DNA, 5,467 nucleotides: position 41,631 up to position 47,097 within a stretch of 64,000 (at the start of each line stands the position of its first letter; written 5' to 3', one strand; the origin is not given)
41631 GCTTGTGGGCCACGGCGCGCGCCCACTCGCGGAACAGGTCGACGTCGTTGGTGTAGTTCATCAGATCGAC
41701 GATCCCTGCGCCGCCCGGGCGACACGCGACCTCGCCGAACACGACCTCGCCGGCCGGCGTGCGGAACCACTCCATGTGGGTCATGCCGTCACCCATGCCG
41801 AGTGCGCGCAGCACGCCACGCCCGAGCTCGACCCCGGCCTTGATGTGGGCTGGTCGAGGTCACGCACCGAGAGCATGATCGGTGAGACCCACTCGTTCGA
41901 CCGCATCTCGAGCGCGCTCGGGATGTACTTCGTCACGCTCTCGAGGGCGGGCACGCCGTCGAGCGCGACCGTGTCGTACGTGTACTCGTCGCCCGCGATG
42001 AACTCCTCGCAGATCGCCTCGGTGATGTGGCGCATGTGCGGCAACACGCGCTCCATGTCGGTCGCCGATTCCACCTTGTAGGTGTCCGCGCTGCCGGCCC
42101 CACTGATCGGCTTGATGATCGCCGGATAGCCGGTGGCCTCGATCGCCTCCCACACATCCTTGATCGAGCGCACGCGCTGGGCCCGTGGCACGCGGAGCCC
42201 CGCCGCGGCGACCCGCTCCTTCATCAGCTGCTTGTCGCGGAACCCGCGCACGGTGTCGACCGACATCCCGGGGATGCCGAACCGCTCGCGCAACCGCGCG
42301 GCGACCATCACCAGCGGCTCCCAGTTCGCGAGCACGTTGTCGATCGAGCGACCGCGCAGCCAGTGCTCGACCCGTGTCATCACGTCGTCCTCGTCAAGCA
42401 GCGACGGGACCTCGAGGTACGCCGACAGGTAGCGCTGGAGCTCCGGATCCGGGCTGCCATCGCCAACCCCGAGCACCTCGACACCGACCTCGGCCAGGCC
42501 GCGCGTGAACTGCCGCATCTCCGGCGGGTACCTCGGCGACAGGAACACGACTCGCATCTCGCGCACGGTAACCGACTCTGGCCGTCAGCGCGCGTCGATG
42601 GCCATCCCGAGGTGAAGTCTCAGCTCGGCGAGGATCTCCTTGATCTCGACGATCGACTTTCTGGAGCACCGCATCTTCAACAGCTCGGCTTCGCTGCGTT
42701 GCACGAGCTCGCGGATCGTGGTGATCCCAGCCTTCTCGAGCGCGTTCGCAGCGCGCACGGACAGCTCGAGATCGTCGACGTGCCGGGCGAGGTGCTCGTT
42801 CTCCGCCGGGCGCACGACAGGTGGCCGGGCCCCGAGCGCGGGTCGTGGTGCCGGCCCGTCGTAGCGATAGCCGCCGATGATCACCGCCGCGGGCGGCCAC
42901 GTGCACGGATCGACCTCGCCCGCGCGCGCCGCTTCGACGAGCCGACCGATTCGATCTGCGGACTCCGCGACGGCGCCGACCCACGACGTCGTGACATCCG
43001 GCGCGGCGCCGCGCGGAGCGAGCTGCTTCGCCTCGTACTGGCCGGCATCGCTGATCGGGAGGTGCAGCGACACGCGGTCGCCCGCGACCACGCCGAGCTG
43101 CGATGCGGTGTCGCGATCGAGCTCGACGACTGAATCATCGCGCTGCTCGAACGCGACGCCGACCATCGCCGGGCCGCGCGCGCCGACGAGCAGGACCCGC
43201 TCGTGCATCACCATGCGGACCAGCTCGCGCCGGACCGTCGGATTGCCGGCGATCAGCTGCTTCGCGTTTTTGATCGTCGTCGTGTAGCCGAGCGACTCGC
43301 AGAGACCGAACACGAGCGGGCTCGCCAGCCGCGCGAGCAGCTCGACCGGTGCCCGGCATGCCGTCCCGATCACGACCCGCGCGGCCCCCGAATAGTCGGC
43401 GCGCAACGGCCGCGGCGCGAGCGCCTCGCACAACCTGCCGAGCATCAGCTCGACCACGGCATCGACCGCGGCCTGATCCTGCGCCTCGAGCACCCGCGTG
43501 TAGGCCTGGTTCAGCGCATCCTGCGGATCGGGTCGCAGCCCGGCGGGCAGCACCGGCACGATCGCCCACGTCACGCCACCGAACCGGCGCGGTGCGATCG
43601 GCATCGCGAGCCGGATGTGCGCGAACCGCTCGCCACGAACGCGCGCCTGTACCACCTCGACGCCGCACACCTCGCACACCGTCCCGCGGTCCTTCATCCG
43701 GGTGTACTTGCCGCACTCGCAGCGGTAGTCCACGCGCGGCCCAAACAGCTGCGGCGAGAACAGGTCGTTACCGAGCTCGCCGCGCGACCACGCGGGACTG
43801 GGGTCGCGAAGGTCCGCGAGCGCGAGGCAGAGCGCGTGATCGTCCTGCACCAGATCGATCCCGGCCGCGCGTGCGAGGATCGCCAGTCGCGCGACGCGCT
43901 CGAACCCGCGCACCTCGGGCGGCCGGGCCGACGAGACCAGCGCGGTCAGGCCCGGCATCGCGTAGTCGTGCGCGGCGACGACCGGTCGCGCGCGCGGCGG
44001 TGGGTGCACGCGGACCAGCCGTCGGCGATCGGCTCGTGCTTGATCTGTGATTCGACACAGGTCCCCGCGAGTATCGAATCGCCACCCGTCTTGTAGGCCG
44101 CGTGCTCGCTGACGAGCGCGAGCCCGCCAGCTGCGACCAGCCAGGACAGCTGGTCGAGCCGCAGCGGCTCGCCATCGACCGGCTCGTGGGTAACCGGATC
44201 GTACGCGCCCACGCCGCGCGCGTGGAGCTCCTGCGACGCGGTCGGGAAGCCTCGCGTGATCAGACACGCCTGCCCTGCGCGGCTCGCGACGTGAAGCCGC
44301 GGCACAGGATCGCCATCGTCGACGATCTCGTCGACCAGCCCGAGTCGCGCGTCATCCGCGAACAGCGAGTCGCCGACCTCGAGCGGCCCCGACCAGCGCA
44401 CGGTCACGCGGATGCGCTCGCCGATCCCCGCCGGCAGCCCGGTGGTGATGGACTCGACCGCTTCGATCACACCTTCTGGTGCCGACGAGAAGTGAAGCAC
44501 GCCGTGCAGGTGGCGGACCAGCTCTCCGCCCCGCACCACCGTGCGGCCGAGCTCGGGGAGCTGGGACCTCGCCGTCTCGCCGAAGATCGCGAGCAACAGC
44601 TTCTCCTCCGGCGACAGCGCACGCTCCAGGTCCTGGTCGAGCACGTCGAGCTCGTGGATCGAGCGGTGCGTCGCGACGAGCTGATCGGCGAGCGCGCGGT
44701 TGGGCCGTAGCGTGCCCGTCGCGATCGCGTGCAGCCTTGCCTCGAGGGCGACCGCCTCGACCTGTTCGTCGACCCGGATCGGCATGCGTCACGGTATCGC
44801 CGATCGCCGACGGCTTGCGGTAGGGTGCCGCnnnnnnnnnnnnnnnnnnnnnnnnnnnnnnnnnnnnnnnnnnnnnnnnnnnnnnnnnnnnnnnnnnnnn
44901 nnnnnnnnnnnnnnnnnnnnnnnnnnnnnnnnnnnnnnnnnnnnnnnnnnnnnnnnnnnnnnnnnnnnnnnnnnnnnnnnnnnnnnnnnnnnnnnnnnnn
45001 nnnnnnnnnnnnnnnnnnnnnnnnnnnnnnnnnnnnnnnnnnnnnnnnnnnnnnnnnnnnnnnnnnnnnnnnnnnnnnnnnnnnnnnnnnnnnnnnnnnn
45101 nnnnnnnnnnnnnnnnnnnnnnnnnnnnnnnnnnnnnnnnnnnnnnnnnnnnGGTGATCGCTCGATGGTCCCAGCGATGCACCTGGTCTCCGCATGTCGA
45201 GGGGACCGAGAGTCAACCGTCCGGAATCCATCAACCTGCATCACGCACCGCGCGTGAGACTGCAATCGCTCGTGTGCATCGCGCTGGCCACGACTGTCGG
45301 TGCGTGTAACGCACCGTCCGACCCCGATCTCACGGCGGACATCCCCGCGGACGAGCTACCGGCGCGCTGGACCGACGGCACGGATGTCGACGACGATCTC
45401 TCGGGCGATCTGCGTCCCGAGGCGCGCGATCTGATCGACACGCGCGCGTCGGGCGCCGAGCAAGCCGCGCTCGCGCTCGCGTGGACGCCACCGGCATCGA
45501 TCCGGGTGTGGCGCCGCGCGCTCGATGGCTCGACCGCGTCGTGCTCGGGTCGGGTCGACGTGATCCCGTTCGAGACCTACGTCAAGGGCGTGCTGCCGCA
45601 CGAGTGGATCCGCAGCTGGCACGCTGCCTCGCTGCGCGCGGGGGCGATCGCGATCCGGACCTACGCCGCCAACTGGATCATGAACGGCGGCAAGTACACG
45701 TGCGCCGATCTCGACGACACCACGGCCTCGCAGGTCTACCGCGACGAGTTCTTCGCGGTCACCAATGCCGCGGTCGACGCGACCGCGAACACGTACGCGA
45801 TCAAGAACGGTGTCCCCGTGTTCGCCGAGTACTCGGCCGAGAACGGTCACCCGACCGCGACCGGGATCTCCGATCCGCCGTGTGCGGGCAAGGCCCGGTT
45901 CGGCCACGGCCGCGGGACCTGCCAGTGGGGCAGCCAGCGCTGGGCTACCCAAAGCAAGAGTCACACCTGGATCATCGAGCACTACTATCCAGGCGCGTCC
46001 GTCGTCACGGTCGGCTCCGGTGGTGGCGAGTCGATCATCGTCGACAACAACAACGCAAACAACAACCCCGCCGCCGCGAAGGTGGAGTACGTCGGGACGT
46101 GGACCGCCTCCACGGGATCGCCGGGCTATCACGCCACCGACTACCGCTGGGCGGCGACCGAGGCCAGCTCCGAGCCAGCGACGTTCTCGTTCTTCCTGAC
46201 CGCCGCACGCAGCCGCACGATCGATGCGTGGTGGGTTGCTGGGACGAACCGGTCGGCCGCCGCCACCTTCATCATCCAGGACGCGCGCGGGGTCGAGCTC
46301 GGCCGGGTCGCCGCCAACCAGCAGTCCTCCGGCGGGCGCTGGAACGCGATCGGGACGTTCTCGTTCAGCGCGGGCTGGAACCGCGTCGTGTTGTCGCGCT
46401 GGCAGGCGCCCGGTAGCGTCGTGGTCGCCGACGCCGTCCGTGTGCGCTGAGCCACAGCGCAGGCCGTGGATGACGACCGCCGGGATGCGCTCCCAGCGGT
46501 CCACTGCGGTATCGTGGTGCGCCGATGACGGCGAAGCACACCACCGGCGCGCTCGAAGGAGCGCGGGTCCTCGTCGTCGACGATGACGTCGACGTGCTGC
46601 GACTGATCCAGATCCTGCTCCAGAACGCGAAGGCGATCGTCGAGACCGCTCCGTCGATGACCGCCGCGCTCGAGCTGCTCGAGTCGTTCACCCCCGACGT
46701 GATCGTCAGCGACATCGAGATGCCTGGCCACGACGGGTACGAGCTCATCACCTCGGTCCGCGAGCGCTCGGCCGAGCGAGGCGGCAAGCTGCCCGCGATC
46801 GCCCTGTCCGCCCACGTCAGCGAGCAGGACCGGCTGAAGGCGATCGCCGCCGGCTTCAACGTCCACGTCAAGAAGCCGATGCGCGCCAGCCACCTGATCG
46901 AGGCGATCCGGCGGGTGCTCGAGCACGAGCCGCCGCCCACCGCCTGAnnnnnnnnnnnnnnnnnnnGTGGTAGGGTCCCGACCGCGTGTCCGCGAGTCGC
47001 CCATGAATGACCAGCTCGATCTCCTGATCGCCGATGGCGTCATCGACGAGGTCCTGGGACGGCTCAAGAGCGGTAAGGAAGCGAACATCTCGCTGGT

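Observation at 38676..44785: The RNAP-mimic heads a tight operon with two paralogous ATP-grasp ligases and an AMP-dependent synthetase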

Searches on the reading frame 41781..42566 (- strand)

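Call 3: search_protein_families(library=pfam, proteins=[window:41781-42566:-], max_evalue=0.01)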
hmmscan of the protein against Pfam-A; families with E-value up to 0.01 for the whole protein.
window:41781-42566:- (261 aa): 6 families
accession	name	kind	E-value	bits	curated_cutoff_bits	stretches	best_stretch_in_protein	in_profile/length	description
PF02655.19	ATP-grasp_3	-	1.9e-06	28.5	23.2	1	111-201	3-80/160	ATP-grasp domain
PF13535.11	ATP-grasp_4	-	4.9e-05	23.4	27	1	146-212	2-84/160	ATP-grasp domain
PF18130.6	ATPgrasp_N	-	0.00011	23.2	27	1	46-100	27-81/81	ATP-grasp N-terminal domain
PF07478.18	Dala_Dala_lig_C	-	0.003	17.5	24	1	135-197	24-88/204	D-ala D-ala ligase C-terminus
PF13579.12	Glyco_trans_4_4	-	0.0052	17.6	29.7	0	3-120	18-117/158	Glycosyl transferase 4-like domain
PF02786.22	CPSase_L_D2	-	0.007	16.3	19.8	1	111-170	1-62/211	Carbamoyl-phosphate synthase L chain, ATP binding domain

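Call 4: search_protein_families(library=ncbifam, proteins=[window:41781-42566:-], max_evalue=0.01)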
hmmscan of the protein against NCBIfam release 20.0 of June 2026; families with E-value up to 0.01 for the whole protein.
window:41781-42566:- (261 aa): 33 families (the best 25 are shown)
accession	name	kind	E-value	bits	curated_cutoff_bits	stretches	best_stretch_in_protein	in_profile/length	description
NF002563.0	PRK02186.1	subfamily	2e-17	62.7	625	1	75-205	71-203/890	argininosuccinate lyase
NF005543.0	PRK07206.1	subfamily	1.5e-13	50.3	302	1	63-217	60-225/416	hypothetical protein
NF053745.1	AAntcapLigBacD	equivalog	1.3e-10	40.2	850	1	74-173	99-198/471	alanine--anticapsin ligase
NF002378.0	PRK01372.1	subfamily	7.2e-10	38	243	1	111-201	100-190/305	D-alanine--D-alanine ligase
NF009405.0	PRK12767.1-4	equivalog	1.2e-09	37.7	390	1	46-200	43-195/320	carbamoyl phosphate synthase-like protein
NF010623.0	PRK14016.1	subfamily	1.7e-09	36.4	877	1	110-195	213-300/871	cyanophycin synthetase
TIGR02068.2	cya_phycin_syn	equivalog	3.1e-09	35.4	850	1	110-196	212-300/862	cyanophycin synthetase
NF009403.0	PRK12767.1-2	equivalog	1.9e-08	33.9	286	1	134-201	130-195/342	carbamoyl phosphate synthase-like protein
NF009402.0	PRK12767.1-1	equivalog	7.5e-08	31.5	218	1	66-203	65-209/329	carbamoyl phosphate synthase-like protein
TIGR00768.1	rimK_fam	subfamily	9.9e-07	28.4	143.4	1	90-190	65-170/276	RimK family alpha-L-glutamate ligase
TIGR01205.1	D_ala_D_alaTIGR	subfamily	3.4e-06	26.3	245.65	1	111-201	106-202/318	D-alanine--D-alanine ligase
TIGR02144.1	LysX_arch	equivalog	3.8e-06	26.2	275.6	1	87-183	62-159/281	lysine biosynthesis protein LysX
NF003671.0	PRK05294.1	equivalog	5.6e-06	24.2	599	1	100-195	117-216/1058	carbamoyl-phosphate synthase large subunit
NF009406.0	PRK12767.1-5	equivalog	1.3e-05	24.5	271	1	104-222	106-219/327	carbamoyl phosphate synthase-like protein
NF053643.1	Ddl_archaea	equivalog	2.6e-05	23.4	500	1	91-202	84-192/367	putative pseudomurein biosynthesis ATP-grasp protein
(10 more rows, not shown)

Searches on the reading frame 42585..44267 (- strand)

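Call 3: search_protein_families(library=pfam, proteins=[window:42585-44267:-], max_evalue=0.01)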
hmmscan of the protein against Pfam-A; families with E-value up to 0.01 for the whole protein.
window:42585-44267:- (560 aa): 1 family
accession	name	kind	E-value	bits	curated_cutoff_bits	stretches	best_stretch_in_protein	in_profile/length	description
PF03118.21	RNA_pol_A_CTD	-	5.6e-18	64.9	23.8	1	488-548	6-67/67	Bacterial RNA polymerase, alpha chain C terminal domain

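Call 4: search_protein_families(library=ncbifam, proteins=[window:42585-44267:-], max_evalue=0.01)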
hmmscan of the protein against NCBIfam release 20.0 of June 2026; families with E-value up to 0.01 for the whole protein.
window:42585-44267:- (560 aa): 16 families
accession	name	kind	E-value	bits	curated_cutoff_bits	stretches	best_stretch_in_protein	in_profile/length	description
TIGR02386.1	rpoC_TIGR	equivalog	2.3e-23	82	963.5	1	167-225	36-94/1147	DNA-directed RNA polymerase subunit beta'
NF011498.0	PRK14906.1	equivalog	2.4e-23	81.5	1437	2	168-225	47-104/1459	DNA-directed RNA polymerase subunit beta'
NF003513.0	PRK05182.1-2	equivalog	3.8e-22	78.6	302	1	490-558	251-320/338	DNA-directed RNA polymerase subunit alpha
NF002729.0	PRK02625.1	equivalog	2.4e-20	72.7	1117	1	168-225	56-113/626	DNA-directed RNA polymerase subunit gamma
TIGR02387.1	rpoC1_cyan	equivalog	8.9e-20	70.8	975.9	1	168-225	49-106/619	DNA-directed RNA polymerase subunit gamma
NF011417.0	PRK14844.1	equivalog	3.3e-19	67.4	4632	1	168-226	1486-1544/2839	DNA-directed RNA polymerase subunit beta/beta'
TIGR02027.1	rpoA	equivalog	9.7e-17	61.1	227.8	1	489-555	230-297/298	DNA-directed RNA polymerase subunit alpha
NF003519.0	PRK05182.2-5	equivalog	2.1e-15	56.5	277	1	488-556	248-317/320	DNA-directed RNA polymerase subunit alpha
NF007172.0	PRK09603.1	equivalog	2.1e-15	54.4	5372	1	168-225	1434-1492/2890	DNA-directed RNA polymerase subunit beta/beta'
NF003517.0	PRK05182.2-3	equivalog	5.5e-14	51.9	356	1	489-557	253-322/344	DNA-directed RNA polymerase subunit alpha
NF003514.0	PRK05182.1-4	equivalog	1e-11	44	434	1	488-553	242-308/338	DNA-directed RNA polymerase subunit alpha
NF003515.0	PRK05182.2-1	equivalog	1.2e-11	44.4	406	1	490-553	246-310/314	DNA-directed RNA polymerase subunit alpha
NF003518.0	PRK05182.2-4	equivalog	1.1e-10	41.2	523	1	490-553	244-308/312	DNA-directed RNA polymerase subunit alpha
NF003516.0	PRK05182.2-2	equivalog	9.9e-09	34.8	353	1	490-558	242-308/315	DNA-directed RNA polymerase subunit alpha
NF033442.0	BREX_PglW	equivalog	0.00038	18.3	990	1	487-555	790-859/1391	BREX system serine/threonine kinase PglW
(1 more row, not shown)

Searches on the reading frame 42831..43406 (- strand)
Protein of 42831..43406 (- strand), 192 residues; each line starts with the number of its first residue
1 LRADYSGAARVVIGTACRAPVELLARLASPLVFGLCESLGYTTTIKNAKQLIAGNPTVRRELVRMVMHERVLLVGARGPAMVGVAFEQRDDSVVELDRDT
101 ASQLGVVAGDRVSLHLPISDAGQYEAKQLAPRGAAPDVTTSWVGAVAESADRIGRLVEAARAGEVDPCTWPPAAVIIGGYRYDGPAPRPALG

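Call 20: find_related_loci(query=A2, collection=metagenome_contigs, flank=10000)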
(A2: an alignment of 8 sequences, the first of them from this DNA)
Query A2 (192 aa) in metagenome_contigs; peptide patterns used: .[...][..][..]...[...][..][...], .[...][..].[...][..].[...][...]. (x = any residue, [..] = any of these).
600 stretches matched a pattern (row limit reached: there are more); 364 encode a relative of the query (tblastn E <= 1e-3); the best 80 are kept; 80 distinct loci.
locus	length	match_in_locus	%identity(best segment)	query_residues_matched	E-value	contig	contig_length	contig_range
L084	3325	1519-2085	47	4-192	1e-50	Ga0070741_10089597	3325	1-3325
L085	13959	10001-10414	30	2-129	2e-12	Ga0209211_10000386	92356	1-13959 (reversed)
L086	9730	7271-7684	30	2-129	5e-12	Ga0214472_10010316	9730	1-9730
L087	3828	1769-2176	32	2-129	6e-11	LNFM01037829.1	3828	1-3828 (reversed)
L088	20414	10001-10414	31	2-129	7e-11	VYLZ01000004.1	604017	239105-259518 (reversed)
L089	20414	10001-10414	32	2-129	1e-10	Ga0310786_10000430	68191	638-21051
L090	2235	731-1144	31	2-129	1e-10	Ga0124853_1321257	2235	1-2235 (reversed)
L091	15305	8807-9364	27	2-166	1e-10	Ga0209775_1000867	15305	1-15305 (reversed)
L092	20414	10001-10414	31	2-129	2e-10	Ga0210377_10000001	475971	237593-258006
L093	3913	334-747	30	2-129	1e-10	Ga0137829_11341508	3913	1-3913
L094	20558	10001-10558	27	2-166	1e-10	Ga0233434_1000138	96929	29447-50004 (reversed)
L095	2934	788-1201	31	2-129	1e-10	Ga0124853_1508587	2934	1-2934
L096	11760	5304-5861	27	2-166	1e-10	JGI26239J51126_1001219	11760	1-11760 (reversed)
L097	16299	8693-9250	27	2-166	1e-10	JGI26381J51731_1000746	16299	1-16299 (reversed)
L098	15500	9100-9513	31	2-129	1e-10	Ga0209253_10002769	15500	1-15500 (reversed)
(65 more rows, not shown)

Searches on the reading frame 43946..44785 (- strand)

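Call 3: search_protein_families(library=pfam, proteins=[window:43946-44785:-], max_evalue=0.01)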
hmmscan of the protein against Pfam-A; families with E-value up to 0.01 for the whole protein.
window:43946-44785:- (279 aa): 0 families

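Call 4: search_protein_families(library=ncbifam, proteins=[window:43946-44785:-], max_evalue=0.01)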
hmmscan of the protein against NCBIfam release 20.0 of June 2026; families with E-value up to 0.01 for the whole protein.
window:43946-44785:- (279 aa): 1 family
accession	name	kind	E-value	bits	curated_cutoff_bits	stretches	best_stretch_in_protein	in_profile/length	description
NF001616.1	PRK00405.1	equivalog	0.001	16.9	896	0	54-158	784-876/1096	DNA-directed RNA polymerase subunit beta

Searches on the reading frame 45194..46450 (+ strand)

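Call 72: search_protein_families(library=pfam, proteins=[window:45194-46450:+], max_evalue=0.001)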
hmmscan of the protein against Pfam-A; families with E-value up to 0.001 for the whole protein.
window:45194-46450:+ (418 aa): 2 families
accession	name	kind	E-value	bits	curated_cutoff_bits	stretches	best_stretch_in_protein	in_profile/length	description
PF25275.1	Golvesin_C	-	3.9e-23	82.4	31.6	1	291-417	5-130/132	Golvesin C-terminal domain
PF08486.15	SpoIID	-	1.2e-14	55.1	23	1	120-200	7-93/97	Stage II sporulation protein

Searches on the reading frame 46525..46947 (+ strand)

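Call 72: search_protein_families(library=pfam, proteins=[window:46525-46947:+], max_evalue=0.001)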
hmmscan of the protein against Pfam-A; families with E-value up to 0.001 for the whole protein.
window:46525-46947:+ (140 aa): 1 family
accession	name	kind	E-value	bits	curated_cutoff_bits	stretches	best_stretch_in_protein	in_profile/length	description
PF00072.30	Response_reg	-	1.3e-25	90.2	30.2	1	15-129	1-111/111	Response regulator receiver domain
